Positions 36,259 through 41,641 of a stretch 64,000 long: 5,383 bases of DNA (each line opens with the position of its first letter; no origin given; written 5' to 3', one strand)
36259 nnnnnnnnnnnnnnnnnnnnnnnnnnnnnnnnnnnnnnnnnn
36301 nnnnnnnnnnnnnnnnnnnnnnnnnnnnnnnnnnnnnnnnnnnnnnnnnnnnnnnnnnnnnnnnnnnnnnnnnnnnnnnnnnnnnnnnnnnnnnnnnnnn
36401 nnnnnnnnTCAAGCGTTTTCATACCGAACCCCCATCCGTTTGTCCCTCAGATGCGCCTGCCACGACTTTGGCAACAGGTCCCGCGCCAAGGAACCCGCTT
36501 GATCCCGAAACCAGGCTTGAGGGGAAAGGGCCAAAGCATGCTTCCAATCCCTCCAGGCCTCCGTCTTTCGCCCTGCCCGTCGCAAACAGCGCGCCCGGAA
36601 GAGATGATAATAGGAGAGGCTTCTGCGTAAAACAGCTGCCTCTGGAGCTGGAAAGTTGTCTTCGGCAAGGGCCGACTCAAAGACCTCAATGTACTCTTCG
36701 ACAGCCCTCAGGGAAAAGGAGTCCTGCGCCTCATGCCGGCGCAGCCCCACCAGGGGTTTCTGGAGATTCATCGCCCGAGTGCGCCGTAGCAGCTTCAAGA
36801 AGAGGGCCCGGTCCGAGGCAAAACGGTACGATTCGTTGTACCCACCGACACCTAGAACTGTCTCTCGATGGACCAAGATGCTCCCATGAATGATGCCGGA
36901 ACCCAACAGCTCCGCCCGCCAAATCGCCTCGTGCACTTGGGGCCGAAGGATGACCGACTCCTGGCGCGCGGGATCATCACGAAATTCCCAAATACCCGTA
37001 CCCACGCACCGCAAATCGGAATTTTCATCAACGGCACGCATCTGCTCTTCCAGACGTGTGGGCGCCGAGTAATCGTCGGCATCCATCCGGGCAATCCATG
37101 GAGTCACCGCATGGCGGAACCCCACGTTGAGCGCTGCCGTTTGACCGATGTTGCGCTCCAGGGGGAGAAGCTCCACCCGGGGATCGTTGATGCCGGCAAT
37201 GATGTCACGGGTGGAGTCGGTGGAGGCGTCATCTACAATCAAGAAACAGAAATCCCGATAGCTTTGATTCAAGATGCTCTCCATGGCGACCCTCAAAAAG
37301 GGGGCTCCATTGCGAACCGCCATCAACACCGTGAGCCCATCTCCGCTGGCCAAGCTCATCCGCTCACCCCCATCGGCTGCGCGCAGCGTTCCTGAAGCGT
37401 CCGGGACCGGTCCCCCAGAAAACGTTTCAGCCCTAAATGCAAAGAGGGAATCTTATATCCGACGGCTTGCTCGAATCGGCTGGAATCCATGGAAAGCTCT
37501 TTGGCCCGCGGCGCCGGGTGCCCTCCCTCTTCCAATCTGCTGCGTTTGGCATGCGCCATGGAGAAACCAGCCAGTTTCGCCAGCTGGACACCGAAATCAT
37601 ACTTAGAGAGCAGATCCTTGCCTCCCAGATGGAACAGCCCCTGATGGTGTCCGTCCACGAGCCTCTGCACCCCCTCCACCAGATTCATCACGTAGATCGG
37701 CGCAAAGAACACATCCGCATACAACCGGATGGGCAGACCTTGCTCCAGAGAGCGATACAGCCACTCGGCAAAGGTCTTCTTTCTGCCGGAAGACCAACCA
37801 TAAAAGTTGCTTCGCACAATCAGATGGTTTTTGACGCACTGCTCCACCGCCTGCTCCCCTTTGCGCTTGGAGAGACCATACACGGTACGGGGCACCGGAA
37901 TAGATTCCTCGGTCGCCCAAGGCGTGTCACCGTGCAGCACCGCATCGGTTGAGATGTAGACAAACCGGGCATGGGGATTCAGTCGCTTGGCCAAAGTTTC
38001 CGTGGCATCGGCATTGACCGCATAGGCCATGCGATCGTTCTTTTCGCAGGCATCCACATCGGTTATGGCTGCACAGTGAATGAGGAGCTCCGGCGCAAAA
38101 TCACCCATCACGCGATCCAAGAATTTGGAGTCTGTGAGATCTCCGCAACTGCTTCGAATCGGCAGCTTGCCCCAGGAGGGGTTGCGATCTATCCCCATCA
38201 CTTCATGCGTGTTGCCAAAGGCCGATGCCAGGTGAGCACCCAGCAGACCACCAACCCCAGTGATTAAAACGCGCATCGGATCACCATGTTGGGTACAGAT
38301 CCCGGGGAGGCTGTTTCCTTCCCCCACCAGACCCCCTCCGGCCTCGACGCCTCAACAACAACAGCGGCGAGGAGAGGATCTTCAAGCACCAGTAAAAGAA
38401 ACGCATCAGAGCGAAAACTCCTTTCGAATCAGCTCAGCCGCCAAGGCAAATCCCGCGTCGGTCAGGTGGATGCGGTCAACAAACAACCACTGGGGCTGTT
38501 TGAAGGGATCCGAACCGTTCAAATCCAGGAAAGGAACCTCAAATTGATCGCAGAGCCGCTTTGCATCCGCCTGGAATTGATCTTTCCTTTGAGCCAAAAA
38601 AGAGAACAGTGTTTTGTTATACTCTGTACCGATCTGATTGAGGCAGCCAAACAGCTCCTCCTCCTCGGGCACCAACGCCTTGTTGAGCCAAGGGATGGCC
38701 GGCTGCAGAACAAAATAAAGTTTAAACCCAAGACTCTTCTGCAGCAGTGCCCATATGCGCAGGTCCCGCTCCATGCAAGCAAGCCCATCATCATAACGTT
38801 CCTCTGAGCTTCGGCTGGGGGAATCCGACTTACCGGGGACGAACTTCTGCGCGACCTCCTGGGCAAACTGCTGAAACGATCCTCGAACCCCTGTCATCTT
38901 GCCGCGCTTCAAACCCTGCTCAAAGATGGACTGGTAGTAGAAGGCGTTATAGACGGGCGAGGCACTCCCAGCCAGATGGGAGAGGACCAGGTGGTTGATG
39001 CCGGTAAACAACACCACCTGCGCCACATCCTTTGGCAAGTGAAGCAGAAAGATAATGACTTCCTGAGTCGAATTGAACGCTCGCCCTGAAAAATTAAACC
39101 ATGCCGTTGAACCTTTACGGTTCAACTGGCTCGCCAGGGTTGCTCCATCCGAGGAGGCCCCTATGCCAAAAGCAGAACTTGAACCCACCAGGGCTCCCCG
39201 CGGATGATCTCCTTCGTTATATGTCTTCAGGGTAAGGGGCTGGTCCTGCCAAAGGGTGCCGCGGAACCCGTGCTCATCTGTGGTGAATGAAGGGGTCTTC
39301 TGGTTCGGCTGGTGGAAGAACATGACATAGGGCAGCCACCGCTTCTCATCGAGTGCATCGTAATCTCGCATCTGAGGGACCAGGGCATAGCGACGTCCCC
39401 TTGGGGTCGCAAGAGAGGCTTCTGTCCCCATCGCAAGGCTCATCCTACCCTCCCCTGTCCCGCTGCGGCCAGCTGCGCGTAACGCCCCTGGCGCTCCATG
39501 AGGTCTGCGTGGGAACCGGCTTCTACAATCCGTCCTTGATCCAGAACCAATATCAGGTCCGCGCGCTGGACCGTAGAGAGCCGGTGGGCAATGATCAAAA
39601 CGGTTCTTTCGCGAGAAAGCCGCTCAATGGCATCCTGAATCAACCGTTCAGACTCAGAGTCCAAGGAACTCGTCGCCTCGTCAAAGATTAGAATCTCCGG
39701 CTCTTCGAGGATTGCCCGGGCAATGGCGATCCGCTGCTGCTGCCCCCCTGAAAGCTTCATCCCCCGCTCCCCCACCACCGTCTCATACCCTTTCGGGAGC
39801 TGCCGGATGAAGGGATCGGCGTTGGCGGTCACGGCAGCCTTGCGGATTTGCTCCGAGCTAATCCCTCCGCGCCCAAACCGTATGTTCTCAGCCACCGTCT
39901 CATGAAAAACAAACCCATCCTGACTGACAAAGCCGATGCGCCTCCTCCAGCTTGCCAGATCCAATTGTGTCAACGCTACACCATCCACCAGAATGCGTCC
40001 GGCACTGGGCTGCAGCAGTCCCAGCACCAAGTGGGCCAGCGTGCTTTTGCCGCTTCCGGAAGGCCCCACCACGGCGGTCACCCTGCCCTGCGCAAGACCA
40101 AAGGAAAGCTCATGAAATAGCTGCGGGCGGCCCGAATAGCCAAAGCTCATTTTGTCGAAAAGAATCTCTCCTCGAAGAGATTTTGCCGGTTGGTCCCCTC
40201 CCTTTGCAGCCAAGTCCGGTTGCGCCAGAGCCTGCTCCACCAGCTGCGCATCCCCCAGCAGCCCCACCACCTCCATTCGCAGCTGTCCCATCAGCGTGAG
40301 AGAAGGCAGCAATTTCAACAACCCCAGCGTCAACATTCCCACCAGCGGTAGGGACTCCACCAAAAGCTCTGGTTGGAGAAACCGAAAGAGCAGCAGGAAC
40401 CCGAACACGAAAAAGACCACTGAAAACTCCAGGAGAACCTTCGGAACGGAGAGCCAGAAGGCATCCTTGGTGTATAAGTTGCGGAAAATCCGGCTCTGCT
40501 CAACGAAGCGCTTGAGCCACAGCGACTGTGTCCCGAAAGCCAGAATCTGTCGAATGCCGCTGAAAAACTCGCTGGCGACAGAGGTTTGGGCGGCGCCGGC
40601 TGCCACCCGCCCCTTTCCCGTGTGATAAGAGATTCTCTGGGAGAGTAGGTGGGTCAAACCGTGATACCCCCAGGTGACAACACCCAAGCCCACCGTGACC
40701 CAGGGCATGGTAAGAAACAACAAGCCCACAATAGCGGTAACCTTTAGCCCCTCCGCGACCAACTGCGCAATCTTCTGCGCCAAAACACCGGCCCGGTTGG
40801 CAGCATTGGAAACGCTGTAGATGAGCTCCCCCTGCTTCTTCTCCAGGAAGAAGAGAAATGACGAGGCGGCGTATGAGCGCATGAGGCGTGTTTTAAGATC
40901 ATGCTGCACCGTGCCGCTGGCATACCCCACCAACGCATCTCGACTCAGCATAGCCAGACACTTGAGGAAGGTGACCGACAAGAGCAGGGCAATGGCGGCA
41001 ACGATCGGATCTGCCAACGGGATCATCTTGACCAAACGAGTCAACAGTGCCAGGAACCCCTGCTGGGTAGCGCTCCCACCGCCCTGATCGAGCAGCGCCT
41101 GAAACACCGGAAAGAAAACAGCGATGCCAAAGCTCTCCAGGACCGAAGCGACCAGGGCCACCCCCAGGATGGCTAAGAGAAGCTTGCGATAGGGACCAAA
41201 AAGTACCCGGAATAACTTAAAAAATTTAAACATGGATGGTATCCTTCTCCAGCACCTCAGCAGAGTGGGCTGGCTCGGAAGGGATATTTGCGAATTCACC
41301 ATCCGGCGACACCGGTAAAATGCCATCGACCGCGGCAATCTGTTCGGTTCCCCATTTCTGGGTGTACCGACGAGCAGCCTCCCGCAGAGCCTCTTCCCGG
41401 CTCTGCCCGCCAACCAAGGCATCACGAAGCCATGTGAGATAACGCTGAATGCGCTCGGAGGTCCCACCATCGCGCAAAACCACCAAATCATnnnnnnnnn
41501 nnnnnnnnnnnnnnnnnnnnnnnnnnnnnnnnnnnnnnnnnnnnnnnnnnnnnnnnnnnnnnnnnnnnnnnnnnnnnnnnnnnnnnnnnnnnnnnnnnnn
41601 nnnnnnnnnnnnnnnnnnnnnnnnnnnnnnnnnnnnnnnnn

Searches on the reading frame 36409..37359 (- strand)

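Call 7: search_protein_families(library=pfam, proteins=[window:36409-37359:-])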
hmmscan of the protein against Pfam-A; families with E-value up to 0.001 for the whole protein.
window:36409-37359:- (316 aa): 3 families
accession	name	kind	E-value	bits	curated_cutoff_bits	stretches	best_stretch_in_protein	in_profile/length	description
PF00535.33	Glycos_transf_2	-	2.3e-26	93.2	23.3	1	10-121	1-115/168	Glycosyl transferase family 2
PF10111.15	Glyco_tranf_2_2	-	1.2e-11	45.1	27.3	1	25-209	15-216/276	Glycosyltransferase like family 2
PF13641.12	Glyco_tranf_2_3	-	9.3e-07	29.5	27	1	9-121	3-121/230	Glycosyltransferase like family 2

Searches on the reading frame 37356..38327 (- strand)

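Call 6: search_protein_families(library=pfam, proteins=[window:37356-38327:-])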
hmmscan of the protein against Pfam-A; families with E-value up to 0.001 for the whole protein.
window:37356-38327:- (323 aa): 6 families
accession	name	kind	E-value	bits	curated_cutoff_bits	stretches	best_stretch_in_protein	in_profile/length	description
PF04321.23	RmlD_sub_bind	-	3.6e-50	171.1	27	1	18-305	1-283/287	RmlD substrate binding domain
PF01370.27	Epimerase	-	7.2e-23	81.7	20.9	1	20-204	1-203/240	NAD dependent epimerase/dehydratase family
PF16363.11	GDP_Man_Dehyd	-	2.9e-11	43.9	27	1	21-168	1-171/332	GDP-mannose 4,6 dehydratase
PF02719.21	Polysacc_synt_2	-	4.4e-08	33.1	20.2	1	58-131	57-132/293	Polysaccharide biosynthesis protein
PF01073.25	3Beta_HSD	-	5e-06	26.2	22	1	21-164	1-160/280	3-beta hydroxysteroid dehydrogenase/isomerase family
PF07993.18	NAD_binding_4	-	0.00019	21.1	20.1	1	81-200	91-199/258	Male sterility protein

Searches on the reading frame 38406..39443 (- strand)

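Call 6: search_protein_families(library=pfam, proteins=[window:38406-39443:-])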
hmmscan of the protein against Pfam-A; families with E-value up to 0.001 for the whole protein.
window:38406-39443:- (345 aa): 1 family
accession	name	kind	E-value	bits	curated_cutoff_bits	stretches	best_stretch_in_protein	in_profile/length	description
PF13472.12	Lipase_GDSL_2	-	0.00013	23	32.9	0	280-333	121-177/178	GDSL-like Lipase/Acylhydrolase family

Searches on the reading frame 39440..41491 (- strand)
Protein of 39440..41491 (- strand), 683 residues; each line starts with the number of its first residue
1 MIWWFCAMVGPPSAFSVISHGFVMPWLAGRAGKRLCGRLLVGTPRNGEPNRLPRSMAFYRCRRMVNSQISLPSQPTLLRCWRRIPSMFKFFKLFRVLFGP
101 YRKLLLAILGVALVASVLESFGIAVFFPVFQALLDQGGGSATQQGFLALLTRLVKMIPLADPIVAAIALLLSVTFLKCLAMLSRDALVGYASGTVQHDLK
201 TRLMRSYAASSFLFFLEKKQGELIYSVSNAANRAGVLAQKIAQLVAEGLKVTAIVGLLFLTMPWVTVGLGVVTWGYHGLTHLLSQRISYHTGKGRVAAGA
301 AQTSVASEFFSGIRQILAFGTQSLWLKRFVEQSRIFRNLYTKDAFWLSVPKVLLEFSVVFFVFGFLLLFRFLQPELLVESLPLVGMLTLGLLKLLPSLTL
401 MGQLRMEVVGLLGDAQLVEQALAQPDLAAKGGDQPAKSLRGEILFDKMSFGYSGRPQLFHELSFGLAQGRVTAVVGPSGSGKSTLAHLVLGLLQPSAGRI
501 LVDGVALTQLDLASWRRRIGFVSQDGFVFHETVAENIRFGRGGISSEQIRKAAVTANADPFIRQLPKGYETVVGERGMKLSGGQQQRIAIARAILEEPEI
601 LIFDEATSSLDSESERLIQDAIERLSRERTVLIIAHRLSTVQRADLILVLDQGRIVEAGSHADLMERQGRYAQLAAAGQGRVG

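Call 6: search_protein_families(library=pfam, proteins=[window:39440-41491:-])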
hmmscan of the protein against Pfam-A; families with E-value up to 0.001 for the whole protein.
window:39440-41491:- (683 aa): 6 families
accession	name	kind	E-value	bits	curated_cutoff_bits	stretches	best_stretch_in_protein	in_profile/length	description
PF00005.33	ABC_tran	-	1e-33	117.3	25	1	460-608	2-137/137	ABC transporter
PF00664.28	ABC_membrane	-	5.9e-13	49.6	28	1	111-366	3-243/274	ABC transporter transmembrane region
PF02463.25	SMC_N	-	1.4e-07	31.6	40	1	579-648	136-209/220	RecF/RecN/SMC N terminal domain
PF09818.15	ABC_ATPase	-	0.00024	20.7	23.2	0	555-610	134-188/283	P-loop domain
PF20703.3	nSTAND1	-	0.00077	19.6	27.1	1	452-486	16-50/379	Novel STAND NTPase 1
PF13555.12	AAA_29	-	0.0008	19.6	27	0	463-495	16-48/61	P-loop containing region of AAA domain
